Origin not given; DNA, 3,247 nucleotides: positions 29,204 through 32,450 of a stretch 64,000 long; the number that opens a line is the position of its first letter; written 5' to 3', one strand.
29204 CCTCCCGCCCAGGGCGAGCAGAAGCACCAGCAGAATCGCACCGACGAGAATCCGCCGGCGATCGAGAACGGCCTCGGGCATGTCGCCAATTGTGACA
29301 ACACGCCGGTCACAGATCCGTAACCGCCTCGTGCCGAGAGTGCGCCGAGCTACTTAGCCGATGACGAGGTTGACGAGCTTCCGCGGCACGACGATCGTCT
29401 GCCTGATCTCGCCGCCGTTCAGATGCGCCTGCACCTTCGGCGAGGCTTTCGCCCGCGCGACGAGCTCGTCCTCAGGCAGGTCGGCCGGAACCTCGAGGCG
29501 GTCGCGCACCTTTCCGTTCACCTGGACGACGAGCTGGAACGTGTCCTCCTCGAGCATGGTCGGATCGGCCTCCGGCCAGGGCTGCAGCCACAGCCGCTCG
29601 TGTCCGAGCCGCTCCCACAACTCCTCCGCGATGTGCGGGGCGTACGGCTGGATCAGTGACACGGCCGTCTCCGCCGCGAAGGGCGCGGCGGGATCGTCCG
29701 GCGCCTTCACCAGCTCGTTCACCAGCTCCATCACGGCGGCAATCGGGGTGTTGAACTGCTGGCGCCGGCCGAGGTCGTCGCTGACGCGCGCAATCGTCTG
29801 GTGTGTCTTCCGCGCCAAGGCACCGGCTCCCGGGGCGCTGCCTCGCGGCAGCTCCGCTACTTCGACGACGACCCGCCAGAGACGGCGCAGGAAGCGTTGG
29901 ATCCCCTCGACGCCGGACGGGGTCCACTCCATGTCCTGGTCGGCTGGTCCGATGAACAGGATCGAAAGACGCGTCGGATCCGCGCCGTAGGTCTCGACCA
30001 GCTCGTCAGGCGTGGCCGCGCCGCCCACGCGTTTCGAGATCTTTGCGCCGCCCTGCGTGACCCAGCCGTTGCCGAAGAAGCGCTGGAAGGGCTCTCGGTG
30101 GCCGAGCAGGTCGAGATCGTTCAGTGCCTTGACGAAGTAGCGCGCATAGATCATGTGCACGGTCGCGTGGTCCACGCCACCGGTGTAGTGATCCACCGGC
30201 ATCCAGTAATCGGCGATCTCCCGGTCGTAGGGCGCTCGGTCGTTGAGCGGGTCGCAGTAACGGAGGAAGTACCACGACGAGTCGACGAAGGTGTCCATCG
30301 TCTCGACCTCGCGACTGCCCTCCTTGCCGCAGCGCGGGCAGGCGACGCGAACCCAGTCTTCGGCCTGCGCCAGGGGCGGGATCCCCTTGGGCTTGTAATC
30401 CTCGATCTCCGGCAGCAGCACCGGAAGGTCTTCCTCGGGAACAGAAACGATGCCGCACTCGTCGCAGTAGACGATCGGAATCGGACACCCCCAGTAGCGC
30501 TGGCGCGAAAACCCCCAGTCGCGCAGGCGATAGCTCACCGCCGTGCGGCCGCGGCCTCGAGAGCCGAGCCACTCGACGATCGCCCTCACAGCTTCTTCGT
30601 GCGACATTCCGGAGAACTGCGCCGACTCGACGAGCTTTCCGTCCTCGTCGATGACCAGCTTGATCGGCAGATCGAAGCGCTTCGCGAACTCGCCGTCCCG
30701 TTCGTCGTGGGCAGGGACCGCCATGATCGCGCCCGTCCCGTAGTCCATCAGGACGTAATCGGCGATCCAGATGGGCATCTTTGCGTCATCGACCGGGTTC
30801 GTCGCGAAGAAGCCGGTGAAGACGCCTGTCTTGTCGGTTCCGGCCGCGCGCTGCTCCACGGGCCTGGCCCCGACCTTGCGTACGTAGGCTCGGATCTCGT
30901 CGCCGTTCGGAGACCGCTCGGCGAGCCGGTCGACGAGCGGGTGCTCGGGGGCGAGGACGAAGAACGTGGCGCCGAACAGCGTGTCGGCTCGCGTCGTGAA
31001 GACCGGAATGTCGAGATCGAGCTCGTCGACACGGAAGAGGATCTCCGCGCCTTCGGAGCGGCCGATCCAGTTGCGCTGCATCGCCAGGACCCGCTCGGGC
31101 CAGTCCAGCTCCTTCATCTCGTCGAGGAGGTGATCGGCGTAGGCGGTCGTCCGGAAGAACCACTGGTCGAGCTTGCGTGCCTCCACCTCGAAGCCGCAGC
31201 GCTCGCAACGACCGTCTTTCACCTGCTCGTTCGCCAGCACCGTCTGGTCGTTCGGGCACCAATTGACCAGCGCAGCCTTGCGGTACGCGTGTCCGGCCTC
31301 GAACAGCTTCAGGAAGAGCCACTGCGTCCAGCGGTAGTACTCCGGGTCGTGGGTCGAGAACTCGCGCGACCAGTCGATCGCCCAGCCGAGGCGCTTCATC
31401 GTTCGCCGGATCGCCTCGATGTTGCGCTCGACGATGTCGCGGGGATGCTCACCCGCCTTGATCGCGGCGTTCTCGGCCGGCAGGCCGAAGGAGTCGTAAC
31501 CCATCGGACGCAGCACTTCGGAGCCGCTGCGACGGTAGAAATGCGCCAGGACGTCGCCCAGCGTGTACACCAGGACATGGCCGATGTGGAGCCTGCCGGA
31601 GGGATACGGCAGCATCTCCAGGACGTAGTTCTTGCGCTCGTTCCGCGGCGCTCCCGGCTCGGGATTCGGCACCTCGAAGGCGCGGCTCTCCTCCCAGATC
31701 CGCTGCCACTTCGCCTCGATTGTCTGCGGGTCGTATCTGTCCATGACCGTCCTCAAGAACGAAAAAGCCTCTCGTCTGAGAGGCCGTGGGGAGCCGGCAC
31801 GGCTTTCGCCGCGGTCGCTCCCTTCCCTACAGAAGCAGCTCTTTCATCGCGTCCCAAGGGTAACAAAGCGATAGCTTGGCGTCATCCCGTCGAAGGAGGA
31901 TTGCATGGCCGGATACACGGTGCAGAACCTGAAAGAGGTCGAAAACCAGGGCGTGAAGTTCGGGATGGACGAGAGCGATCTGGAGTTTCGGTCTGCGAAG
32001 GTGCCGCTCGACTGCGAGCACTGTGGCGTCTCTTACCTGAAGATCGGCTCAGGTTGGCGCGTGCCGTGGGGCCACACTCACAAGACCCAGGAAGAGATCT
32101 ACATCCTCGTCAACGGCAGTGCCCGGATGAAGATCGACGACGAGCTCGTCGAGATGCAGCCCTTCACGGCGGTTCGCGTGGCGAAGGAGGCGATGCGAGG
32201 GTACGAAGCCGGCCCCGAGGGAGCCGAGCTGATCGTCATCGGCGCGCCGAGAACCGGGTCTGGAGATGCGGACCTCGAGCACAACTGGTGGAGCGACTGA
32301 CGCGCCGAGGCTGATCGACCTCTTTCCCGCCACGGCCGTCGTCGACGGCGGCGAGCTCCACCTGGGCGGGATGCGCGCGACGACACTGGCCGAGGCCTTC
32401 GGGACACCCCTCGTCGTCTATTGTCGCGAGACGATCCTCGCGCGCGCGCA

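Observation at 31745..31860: Leu-codon mini-ORF plus terminator hairpin in the leuS leader: candidate leader-peptide attenuator of leucyl-tRNA synthetase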

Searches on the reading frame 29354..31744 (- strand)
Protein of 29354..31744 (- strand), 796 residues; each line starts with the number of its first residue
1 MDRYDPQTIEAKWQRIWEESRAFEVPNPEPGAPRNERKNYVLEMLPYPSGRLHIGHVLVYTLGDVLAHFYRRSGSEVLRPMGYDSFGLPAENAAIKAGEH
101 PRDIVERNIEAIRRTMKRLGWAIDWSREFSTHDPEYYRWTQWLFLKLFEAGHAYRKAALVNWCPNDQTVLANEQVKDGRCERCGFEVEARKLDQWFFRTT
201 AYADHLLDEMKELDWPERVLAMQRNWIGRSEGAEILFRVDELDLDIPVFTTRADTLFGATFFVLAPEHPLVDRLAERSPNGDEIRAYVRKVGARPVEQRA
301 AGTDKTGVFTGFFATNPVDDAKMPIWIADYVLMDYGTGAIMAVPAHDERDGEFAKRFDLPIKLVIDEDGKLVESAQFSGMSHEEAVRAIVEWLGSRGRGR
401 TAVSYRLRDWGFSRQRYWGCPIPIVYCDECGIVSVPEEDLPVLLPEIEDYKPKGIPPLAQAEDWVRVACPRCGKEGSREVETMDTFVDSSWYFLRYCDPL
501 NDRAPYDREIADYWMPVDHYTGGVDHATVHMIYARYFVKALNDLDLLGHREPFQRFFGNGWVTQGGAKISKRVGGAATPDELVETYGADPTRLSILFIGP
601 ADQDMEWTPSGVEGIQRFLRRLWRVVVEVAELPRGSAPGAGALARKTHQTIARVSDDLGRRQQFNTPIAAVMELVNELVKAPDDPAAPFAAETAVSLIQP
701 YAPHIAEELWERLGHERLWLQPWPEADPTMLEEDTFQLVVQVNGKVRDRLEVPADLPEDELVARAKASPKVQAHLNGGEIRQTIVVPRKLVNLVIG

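Call 35: search_protein_families(library=ncbifam, proteins=[window:29354-31744:-])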
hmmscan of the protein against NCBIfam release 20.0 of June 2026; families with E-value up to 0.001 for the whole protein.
window:29354-31744:- (796 aa): 19 families
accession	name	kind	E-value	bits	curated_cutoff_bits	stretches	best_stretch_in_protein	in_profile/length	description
TIGR00396.1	leuS_bact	equivalog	2.9e-290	965.2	548.4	2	4-564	1-569/843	leucine--tRNA ligase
TIGR00422.1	valS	equivalog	2.3e-78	264.1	612.1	4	2-175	3-187/863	valine--tRNA ligase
NF009687.0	PRK13208.1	equivalog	2.7e-77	260.7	738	3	2-177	8-191/801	valine--tRNA ligase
NF008957.0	PRK12300.1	subfamily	9.7e-71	238.9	677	4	512-738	575-805/946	leucine--tRNA ligase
NF004349.1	PRK05729.1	equivalog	5.6e-64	216.7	704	3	3-176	3-186/860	valine--tRNA ligase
TIGR00392.1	ileS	equivalog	3.3e-54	184.4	621.4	3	3-176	5-192/861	isoleucine--tRNA ligase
TIGR00395.1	leuS_arch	equivalog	2.4e-53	181.4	648.5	3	101-350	113-315/938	leucine--tRNA ligase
NF011492.0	PRK14900.1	equivalog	1.6e-34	119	1783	3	3-176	12-198/1044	valine--tRNA ligase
NF000540.1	alt_ValS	exception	2.5e-32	111.8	900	3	7-92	7-88/827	valine--tRNA ligase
TIGR00398.1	metG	equivalog_domain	3.1e-28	98.8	336.35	1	44-186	6-145/530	methionine--tRNA ligase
NF008900.0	PRK12267.1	equivalog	1.5e-27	96.4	598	2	36-212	3-178/648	methionine--tRNA ligase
NF001100.0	PRK00133.1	equivalog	1.5e-23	83.3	587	1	36-186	4-151/676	methionine--tRNA ligase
NF000258.1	MupB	exception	8.4e-19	66.9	1900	1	407-595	438-614/1033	mupirocin-resistant isoleucine--tRNA ligase MupB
NF000257.1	MupA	exception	2.7e-17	61.8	1900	1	391-595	416-612/1024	mupirocin-resistant isoleucine--tRNA ligase MupA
NF040702.1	ileS_w_GNAT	exception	1.2e-16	59.5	1999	2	10-175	23-207/1100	isoleucine--tRNA ligase, N-acetyltransferase domain-containing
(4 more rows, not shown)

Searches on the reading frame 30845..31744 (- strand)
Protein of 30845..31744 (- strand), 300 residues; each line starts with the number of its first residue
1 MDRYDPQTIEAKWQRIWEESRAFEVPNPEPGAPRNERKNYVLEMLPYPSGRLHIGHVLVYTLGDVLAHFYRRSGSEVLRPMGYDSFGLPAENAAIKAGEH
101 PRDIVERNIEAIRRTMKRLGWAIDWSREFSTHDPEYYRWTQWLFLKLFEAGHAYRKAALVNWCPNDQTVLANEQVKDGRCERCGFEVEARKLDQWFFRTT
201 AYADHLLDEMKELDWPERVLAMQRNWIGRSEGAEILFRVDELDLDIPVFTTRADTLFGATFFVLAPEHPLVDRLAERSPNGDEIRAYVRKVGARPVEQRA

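Call 10: find_related_loci(query=window:30845-31744:-, collection=genome_contigs, flank=1500)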
Query window:30845-31744:- (300 aa) in genome_contigs; peptide patterns used: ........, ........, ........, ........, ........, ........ (x = any residue, [..] = any of these).
599 stretches matched a pattern (row limit reached: there are more); 597 encode a relative of the query (tblastn E <= 1e-3); the best 80 are kept; 80 distinct loci.
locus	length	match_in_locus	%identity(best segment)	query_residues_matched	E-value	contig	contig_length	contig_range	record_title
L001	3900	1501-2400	73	1-300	5e-149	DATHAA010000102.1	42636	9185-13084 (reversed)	MAG TPA_asm: Gaiellaceae bacterium isolate SMAG_U10678 k141_2330760, whole genome shotgun sequence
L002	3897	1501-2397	71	1-300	5e-146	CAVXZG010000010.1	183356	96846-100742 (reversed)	MAG: uncultured Actinomycetes bacterium isolate MFD09126.bin.2.61 genome assembly, contig: contig_30844, whole genome sh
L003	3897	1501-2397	72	3-300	2e-142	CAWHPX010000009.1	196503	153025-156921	MAG: uncultured Actinomycetes bacterium isolate MFD08447.bin.2.10 genome assembly, contig: contig_22184, whole genome sh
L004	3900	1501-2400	68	1-299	2e-142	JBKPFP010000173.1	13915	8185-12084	MAG: Actinomycetota bacterium isolate HAY_GM_MAG_00018 HAY_GM_000000350283, whole genome shotgun sequence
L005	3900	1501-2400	70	1-300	3e-142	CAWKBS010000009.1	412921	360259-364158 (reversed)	MAG: uncultured Actinomycetes bacterium isolate MFD00962.bin.2.208 genome assembly, contig: contig_22083, whole genome s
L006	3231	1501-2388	68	1-299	2e-138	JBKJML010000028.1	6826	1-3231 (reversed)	MAG: Gaiellaceae bacterium isolate ant_bin.329 k117_4325893, whole genome shotgun sequence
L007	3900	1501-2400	65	1-299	8e-134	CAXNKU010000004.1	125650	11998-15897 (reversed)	MAG: Gaiellales bacterium isolate ME-04may21-LR-75 genome assembly, contig: ME-04may21-LR-C589, whole genome shotgun seq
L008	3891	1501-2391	65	3-300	3e-133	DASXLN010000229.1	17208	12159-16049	MAG TPA_asm: Gaiellaceae bacterium isolate SMAG_U5303 k141_98168, whole genome shotgun sequence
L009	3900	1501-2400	66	1-299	3e-132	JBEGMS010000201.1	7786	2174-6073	MAG: Actinomycetota bacterium isolate NASQAN2016_083_B_bin.61 scaffold_407539, whole genome shotgun sequence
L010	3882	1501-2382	66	1-299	1e-131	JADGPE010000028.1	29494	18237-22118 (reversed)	MAG: Thermoleophilia bacterium isolate Chersky.18_23 contig-100_172, whole genome shotgun sequence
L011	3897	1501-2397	67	2-299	3e-131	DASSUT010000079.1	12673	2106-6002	MAG TPA_asm: Gaiella sp. isolate SMAG_U574 k141_1342533, whole genome shotgun sequence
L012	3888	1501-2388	63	1-300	5e-131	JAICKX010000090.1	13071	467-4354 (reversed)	MAG: Thermoleophilia bacterium isolate GZL_HY_2_bin.89 k141_1427045_length_13071_cov_11.1652, whole genome shotgun seque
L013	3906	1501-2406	63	1-300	4e-126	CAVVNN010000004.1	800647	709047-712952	MAG: uncultured Solirubrobacterales bacterium isolate MFD05942.bin.2.361 genome assembly, contig: contig_43526, whole ge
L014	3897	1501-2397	63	4-300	7e-126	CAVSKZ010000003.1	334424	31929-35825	MAG: uncultured Solirubrobacterales bacterium isolate MFD09206.bin.2.6 genome assembly, contig: contig_6763, whole genom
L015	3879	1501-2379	64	3-300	8e-126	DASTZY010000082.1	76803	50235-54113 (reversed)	MAG TPA_asm: Gaiellaceae bacterium isolate SMAG_U2481 k141_1456152, whole genome shotgun sequence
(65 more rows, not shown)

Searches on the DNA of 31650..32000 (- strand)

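Call 4: search_rna_families(source=window, start=31650, end=32000, threshold=evalue, max_evalue=10, show_alignments=3)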
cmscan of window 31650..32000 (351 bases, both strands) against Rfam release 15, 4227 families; matches with E-value up to 10: 1.
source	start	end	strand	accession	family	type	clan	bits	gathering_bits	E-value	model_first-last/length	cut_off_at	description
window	31650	31686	+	RF03518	mir-1893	Gene; miRNA;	-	14.5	94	9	46-83/83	5'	mir-1893 microRNA precursor family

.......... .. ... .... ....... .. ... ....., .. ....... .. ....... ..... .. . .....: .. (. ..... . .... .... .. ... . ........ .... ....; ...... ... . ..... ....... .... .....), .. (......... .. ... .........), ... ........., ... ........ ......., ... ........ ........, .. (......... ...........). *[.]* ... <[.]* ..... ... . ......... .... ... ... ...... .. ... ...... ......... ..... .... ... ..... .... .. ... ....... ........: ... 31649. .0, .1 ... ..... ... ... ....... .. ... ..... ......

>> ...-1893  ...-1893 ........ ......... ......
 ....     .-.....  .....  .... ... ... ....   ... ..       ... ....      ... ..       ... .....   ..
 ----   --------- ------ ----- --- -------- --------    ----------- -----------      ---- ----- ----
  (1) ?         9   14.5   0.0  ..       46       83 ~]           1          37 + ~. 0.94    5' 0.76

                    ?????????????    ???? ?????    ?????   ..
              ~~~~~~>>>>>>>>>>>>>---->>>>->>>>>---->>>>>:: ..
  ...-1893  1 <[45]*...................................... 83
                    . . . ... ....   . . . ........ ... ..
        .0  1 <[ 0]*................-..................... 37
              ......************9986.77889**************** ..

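Call 43: build_rna_model(alignment_id=A1, structure=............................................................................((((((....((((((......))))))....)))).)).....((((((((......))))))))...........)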
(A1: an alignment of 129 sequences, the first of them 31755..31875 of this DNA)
Model R1 built from alignment A1 (129 sequences, 153 columns); structure: as given.
model positions 120; base pairs 20; branch points 1; effective number of sequences 2.85; information 0.59 bits per position. Calibrated on 0.2 Mb of random sequence (short: E-values are rough).
structure used (alignment columns):
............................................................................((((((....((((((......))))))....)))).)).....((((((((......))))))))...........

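Call 44: search_with_rna_model(model_id=R1, sources=[window, L001, L002, L003, L004, L005, L006, L007, L008, L009, L010, L011, L012, L013, L014, L015, L016, L017, L018, L019, L020, L021, L022, L023, L024, L025, L026, L027, L028, L029, L030, L031, L032, L033, L034, L035, L036, L037, L038, L039, L040, L041, L042, L043, L044, L045, L046, L047, L048, L049, L050, L051, L052, L053, L054, L055, L056, L057, L058, L059, L060, L061, L062, L063, L064, L065, L066, L067, L068, L069, L070, L071, L072, L073, L074, L075, L076, L077, L078, L079, L080], max_evalue=10)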
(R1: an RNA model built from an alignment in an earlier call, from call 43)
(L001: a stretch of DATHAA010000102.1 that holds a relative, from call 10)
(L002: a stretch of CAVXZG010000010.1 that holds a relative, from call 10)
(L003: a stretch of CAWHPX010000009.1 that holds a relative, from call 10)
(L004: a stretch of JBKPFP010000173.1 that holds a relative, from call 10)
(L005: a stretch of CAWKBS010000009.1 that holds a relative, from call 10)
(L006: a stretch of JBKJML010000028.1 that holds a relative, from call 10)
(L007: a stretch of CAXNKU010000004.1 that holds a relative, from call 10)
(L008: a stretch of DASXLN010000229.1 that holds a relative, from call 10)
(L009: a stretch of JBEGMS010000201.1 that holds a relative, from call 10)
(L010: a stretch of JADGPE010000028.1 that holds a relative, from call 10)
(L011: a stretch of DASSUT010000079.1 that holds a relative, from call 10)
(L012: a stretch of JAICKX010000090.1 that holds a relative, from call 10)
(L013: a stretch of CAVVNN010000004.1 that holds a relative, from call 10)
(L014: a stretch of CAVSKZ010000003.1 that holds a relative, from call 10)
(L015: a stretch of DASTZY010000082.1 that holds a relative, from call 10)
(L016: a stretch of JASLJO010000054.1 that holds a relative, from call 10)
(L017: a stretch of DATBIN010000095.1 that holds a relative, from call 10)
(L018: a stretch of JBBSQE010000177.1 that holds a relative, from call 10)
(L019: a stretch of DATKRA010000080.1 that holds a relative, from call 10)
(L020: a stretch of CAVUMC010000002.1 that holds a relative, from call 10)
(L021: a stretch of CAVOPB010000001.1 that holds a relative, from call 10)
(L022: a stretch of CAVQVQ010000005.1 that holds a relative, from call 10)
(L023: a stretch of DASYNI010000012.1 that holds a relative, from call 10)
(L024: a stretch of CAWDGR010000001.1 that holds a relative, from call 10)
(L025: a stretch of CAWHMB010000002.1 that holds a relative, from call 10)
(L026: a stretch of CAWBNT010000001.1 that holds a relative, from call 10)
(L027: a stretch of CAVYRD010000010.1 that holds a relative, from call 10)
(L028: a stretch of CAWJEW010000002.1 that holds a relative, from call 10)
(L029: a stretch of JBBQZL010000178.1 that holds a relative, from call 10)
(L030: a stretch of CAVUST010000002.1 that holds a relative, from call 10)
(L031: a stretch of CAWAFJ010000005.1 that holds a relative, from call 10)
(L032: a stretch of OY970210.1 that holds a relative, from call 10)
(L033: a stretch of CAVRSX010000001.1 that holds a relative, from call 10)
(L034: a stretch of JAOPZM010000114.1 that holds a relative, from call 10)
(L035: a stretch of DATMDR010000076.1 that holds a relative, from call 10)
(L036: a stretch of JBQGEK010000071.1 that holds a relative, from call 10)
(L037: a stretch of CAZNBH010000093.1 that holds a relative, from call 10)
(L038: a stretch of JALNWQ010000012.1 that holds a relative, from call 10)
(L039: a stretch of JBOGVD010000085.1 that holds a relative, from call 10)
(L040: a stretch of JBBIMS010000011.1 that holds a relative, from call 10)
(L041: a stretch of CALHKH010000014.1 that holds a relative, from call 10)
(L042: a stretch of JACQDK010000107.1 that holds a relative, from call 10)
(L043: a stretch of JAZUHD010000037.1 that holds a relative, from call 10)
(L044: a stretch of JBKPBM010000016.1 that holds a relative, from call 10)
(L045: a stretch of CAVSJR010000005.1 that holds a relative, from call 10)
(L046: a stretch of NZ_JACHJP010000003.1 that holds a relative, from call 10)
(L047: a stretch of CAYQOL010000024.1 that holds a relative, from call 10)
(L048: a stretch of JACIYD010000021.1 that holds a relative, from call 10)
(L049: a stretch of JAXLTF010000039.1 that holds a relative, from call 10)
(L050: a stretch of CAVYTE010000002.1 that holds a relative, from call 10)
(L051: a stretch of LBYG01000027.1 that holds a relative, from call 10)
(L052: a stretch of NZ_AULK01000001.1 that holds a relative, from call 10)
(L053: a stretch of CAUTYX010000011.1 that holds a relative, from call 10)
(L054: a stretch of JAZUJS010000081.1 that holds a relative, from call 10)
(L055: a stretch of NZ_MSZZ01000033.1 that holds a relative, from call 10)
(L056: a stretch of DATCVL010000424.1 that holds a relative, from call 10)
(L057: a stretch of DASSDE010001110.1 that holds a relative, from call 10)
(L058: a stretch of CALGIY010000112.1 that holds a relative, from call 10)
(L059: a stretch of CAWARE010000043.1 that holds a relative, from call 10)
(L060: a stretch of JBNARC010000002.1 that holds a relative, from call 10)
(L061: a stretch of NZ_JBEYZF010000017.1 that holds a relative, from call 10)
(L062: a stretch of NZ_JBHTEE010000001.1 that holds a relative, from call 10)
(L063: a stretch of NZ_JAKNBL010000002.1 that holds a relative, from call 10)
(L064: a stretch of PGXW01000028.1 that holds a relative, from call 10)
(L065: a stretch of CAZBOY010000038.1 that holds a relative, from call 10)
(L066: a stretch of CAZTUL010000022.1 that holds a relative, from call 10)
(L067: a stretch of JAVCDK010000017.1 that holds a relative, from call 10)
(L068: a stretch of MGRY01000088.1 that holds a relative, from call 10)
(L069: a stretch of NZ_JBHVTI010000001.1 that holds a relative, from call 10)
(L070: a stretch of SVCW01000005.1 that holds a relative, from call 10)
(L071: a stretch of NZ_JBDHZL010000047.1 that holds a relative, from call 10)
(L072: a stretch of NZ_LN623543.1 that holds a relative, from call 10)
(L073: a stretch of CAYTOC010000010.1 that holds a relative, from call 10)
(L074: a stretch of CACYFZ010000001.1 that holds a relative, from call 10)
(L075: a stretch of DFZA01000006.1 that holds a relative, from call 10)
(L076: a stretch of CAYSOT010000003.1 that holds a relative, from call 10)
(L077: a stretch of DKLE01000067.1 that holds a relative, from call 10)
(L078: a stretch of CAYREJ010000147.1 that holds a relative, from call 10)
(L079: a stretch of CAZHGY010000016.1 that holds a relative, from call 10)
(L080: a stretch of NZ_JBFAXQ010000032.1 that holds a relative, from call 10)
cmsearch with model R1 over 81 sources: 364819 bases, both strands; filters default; matches with E-value up to 10: 35.
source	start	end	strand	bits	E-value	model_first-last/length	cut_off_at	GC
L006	1362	1481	+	113.4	3.7e-23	1-120/120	no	0.61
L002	1372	1491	+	108.1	5.8e-22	1-120/120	no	0.6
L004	1372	1491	+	106.7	1.2e-21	1-120/120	no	0.57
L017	1360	1480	+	106.7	1.2e-21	1-120/120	no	0.61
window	31755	31876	-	103.8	5.4e-21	1-120/120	no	0.59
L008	1363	1483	+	102.7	9.5e-21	1-120/120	no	0.64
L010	1372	1490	+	102.5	1.1e-20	1-120/120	no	0.64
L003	1358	1479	+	99.2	6.1e-20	1-120/120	no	0.63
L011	1348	1468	+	95.3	4.6e-19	1-120/120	no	0.64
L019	1351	1473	+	89.3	1.1e-17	1-120/120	no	0.59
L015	1351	1476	+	86.4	4.8e-17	1-120/120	no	0.61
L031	1381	1489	+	77.5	5.1e-15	1-120/120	no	0.64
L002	1424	1456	-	24.1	0.0061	54-86/120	no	0.76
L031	1422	1454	-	24.1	0.0064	54-86/120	no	0.76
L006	1415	1447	-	23.4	0.0091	54-86/120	no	0.79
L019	1407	1439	-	21.8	0.02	54-86/120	no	0.73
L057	1286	1415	+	20.9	0.033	1-120/120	no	0.55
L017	1413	1445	-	19.4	0.073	54-86/120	no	0.82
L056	1267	1383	+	18.2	0.14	1-120/120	no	0.63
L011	1400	1433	-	17.2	0.23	54-86/120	no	0.79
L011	1438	1457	-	17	0.25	90-109/120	no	0.65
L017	1450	1469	-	16.6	0.31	90-109/120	no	0.7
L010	1461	1478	-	16.2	0.39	91-108/120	no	0.67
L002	1462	1479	-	16.2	0.39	91-108/120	no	0.67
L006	1452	1469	-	15.4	0.59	91-108/120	no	0.67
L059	1265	1384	+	15.3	0.6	1-120/120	no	0.68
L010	1424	1456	-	15.3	0.61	54-86/120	no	0.79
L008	1454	1471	-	14.4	0.97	91-108/120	no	0.61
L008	1418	1449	-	14.1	1.2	55-85/120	no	0.78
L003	1411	1445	-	12.5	2.7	54-86/120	no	0.83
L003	1450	1467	-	12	3.5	91-108/120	no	0.72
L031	1459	1477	-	11.9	3.6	91-108/120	no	0.68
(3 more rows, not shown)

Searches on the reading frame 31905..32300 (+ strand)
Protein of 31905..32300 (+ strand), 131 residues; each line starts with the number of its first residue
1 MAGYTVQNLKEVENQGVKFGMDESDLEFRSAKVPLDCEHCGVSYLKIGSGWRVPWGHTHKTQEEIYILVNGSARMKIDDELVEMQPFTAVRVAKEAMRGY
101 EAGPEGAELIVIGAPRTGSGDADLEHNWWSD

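Call 35: search_protein_families(library=ncbifam, proteins=[window:31905-32300:+])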
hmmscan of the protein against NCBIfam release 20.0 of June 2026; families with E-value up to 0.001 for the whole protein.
window:31905-32300:+ (131 aa): 0 families

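Call 53: search_protein_families(library=pfam, proteins=[window:31905-32300:+], max_evalue=0.01)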
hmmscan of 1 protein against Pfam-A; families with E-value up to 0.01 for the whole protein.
window:31905-32300:+ (131 aa): 1 family
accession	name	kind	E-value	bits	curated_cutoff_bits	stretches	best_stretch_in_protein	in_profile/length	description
PF07883.17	Cupin_2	-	0.00051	20.1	27.2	1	49-111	7-68/70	Cupin domain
